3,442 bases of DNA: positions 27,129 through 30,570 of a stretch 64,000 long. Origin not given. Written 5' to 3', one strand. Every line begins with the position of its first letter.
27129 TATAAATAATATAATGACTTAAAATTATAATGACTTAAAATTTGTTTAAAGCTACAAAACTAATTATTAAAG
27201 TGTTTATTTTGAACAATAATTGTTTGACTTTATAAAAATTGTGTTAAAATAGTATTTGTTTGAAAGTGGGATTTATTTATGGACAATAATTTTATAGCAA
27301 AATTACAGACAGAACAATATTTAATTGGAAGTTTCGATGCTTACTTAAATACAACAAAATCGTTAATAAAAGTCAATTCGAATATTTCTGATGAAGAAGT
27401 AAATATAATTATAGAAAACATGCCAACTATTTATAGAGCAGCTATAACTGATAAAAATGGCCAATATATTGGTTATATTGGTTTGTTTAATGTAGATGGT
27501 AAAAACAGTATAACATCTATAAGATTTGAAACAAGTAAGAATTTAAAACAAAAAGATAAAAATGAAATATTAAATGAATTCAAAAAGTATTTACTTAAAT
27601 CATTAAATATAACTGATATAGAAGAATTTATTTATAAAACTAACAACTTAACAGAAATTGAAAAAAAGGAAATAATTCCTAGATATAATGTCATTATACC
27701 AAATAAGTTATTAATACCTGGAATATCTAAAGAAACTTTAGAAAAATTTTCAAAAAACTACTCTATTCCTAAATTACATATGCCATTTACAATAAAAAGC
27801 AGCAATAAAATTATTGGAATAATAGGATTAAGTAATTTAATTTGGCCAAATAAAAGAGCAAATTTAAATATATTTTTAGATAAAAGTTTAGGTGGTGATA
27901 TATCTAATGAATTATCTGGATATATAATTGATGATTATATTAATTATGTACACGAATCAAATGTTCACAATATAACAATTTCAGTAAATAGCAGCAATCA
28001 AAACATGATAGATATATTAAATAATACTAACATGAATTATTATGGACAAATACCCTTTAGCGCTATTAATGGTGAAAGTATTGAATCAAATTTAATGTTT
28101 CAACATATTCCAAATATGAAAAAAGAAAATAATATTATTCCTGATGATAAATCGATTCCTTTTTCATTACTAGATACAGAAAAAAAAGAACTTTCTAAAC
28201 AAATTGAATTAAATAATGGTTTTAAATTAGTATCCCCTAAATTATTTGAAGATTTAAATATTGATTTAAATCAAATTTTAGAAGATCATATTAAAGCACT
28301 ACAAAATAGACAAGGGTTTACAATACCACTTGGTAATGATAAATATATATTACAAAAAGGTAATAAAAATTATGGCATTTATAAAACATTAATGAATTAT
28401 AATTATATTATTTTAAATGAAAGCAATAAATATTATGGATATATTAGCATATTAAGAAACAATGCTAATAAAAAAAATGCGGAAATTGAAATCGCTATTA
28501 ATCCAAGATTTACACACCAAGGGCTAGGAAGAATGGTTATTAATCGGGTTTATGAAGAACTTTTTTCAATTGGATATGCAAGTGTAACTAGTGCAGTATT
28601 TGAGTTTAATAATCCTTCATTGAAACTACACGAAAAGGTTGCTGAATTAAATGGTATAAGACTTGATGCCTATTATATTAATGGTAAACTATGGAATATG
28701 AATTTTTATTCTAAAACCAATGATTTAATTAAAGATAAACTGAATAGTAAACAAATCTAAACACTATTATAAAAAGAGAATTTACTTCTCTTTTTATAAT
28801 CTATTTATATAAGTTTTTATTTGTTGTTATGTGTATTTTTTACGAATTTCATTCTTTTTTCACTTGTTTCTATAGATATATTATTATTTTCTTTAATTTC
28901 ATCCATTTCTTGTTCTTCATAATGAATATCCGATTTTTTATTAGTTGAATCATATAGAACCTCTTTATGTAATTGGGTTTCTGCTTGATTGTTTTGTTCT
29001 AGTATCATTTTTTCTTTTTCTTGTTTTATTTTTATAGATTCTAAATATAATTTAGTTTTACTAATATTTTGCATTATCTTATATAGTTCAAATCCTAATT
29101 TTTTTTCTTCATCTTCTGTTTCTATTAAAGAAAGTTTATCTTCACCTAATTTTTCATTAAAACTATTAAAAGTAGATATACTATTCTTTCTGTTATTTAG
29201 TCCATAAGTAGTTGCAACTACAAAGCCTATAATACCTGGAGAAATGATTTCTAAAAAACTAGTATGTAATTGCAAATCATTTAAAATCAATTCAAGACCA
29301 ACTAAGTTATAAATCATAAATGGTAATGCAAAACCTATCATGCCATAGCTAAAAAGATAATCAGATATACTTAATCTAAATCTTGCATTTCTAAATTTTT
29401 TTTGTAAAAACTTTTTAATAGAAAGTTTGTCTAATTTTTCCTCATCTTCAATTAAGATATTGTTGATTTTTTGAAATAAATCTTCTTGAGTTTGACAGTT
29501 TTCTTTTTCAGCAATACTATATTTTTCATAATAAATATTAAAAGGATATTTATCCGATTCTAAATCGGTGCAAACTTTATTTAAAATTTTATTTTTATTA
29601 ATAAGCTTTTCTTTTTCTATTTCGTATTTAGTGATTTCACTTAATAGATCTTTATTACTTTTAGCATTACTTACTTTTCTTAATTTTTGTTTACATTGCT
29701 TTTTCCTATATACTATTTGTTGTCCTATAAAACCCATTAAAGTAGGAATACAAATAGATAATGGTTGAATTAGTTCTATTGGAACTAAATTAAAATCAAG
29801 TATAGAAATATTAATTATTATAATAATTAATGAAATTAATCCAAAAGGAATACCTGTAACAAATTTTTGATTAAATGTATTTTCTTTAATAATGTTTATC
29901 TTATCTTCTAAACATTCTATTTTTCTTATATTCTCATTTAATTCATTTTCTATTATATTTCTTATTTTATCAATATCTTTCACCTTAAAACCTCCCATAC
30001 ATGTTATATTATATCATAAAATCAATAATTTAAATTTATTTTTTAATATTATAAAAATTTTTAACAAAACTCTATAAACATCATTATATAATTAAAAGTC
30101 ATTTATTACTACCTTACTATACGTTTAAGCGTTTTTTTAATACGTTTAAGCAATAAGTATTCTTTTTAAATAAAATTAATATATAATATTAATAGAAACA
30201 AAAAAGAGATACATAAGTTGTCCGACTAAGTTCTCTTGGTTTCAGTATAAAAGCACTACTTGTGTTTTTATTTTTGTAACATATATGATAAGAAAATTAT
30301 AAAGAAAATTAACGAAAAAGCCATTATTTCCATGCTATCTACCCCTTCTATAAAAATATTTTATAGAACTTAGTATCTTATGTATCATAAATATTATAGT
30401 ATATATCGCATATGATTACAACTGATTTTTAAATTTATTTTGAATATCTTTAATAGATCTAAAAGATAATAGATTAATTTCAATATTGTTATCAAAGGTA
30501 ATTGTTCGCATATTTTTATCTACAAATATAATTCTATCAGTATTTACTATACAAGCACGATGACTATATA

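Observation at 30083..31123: Orphan LytTR regulator, a perfect 12-bp direct-repeat operator, a 21-aa hydrophobic mini-gene and a convergent hairpin RNA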

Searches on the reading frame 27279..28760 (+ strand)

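Call 3: search_protein_families(library=pfam, proteins=[window:27279-28760:+], max_evalue=0.01)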
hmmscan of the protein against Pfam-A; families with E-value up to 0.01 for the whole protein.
window:27279-28760:+ (493 aa): 4 families
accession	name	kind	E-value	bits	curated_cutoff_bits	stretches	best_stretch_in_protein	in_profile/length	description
PF13302.13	Acetyltransf_3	-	1.2e-12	49.2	25.4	1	370-454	50-135/138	Acetyltransferase (GNAT) domain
PF00583.31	Acetyltransf_1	-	4.6e-11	43.5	20.7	1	374-453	33-113/116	Acetyltransferase (GNAT) family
PF13508.13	Acetyltransf_7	-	0.00075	20.3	27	1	375-433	4-62/84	Acetyltransferase (GNAT) domain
PF13673.13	Acetyltransf_10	-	0.0016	18.8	23.6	0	373-428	30-80/128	Acetyltransferase (GNAT) domain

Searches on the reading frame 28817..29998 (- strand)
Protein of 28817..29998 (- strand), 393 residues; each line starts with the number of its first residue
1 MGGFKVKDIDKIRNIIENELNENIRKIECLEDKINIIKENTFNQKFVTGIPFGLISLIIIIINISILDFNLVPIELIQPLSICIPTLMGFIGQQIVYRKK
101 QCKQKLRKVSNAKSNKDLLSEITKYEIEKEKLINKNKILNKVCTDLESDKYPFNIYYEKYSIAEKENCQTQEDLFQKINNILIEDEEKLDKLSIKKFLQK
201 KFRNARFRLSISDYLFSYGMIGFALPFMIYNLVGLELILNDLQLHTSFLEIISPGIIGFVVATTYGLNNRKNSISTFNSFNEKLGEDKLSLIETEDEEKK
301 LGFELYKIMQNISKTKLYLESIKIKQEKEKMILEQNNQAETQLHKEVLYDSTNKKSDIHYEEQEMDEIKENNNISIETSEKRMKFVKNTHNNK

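Call 3: search_protein_families(library=pfam, proteins=[window:28817-29998:-], max_evalue=0.01)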
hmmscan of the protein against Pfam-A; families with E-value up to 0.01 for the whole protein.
window:28817-29998:- (393 aa): 0 families

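Call 25: find_homologous_proteins(query=window:28817-29983:-)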
Query window:28817-29983:- (388 aa): 2 proteins with E <= 0.001 among 8000 candidates.
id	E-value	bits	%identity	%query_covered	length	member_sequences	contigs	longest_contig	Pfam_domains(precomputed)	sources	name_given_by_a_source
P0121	7.9e-241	816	100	100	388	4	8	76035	-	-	-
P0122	4.2e-7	48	27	69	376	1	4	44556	-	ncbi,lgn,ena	-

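Call 26: find_encoding_contigs(protein=P0122, flank=4000, max_places=4)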
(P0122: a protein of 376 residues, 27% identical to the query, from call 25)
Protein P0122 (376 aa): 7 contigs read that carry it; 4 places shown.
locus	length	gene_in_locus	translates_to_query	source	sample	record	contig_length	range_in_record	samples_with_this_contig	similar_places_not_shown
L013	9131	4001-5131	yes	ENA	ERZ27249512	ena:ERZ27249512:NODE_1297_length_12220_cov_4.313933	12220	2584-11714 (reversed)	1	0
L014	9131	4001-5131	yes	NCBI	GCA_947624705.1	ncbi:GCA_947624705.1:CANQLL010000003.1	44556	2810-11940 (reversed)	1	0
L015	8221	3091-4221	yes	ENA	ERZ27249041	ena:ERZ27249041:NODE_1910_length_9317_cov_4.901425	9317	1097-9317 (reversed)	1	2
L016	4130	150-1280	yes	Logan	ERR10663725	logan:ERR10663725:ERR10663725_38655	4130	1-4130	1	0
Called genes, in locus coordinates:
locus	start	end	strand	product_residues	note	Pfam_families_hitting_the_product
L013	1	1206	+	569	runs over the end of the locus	?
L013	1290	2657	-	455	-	PF02878:PGM_PMM_I, PF02879:PGM_PMM_II, PF02880:PGM_PMM_III, PF00408:PGM_PMM_IV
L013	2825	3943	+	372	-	PF06925:MGDG_synth, PF13692:Glyco_trans_1_4 (faint), PF02350:Epimerase_2, PF04101:Glyco_tran_28_C, PF00534:Glycos_transf_1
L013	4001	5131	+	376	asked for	-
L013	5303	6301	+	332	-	PF20990:DUF2207_C (faint)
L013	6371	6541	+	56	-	-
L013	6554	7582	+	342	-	-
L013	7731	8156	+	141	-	PF02381:MraZ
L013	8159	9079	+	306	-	PF01795:Methyltransf_5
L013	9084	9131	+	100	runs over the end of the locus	-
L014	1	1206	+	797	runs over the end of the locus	-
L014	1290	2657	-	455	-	PF02878:PGM_PMM_I, PF02879:PGM_PMM_II, PF02880:PGM_PMM_III, PF00408:PGM_PMM_IV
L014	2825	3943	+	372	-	PF06925:MGDG_synth, PF13692:Glyco_trans_1_4 (faint), PF02350:Epimerase_2, PF04101:Glyco_tran_28_C, PF00534:Glycos_transf_1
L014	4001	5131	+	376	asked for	-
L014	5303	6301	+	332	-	PF20990:DUF2207_C (faint)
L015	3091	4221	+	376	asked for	-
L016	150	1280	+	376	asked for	-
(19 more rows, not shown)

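Call 47: search_protein_families(library=ncbifam, proteins=[window:28817-29983:-], max_evalue=0.00001)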
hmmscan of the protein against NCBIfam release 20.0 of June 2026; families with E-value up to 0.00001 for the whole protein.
window:28817-29983:- (388 aa): 0 families

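Call 57: search_protein_families(library=pfam, proteins=[window:28817-29983:-], max_evalue=10)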
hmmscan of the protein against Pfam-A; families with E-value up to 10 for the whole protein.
window:28817-29983:- (388 aa): 0 families

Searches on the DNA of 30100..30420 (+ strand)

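Call 43: search_dna_similar(query=window:30100-30420:+, collection=plasmids, mode=distant, max_evalue=0.01, max_rows=10)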
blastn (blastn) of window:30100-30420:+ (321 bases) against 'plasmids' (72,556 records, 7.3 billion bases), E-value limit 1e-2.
Records with a match: 4; places in all: 4; records where one place covers at least 80% of the query: 0.
Best place of each record, by identity: 80-90% 1; 60-80% 3.
By first word of the organism name: Lactococcus 3; Clostridium 1.
By predicted mobility (MOB-suite, as given by PLSDB): mobilizable 2; non-mobilizable 2.
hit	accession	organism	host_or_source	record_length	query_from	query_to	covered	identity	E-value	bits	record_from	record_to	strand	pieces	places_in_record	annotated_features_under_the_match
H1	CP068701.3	Lactococcus cremoris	Whole organism,Dairy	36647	43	116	23%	75.7%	7e-3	48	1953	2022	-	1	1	glycosyltransferase family 2 protein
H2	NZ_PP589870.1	Lactococcus sp.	Bacterial culture,Dairy environment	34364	43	116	23%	75.7%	7e-3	48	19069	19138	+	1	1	glycosyltransferase family 2 protein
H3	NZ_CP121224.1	Lactococcus cremoris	Single cell,Dairy fermentation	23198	43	116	23%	75.7%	7e-3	48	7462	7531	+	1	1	glycosyltransferase family 2 protein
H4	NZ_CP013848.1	Clostridium botulinum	Microbial isolate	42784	256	306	16%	84.3%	1e-5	57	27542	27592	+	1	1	phage major tail tube protein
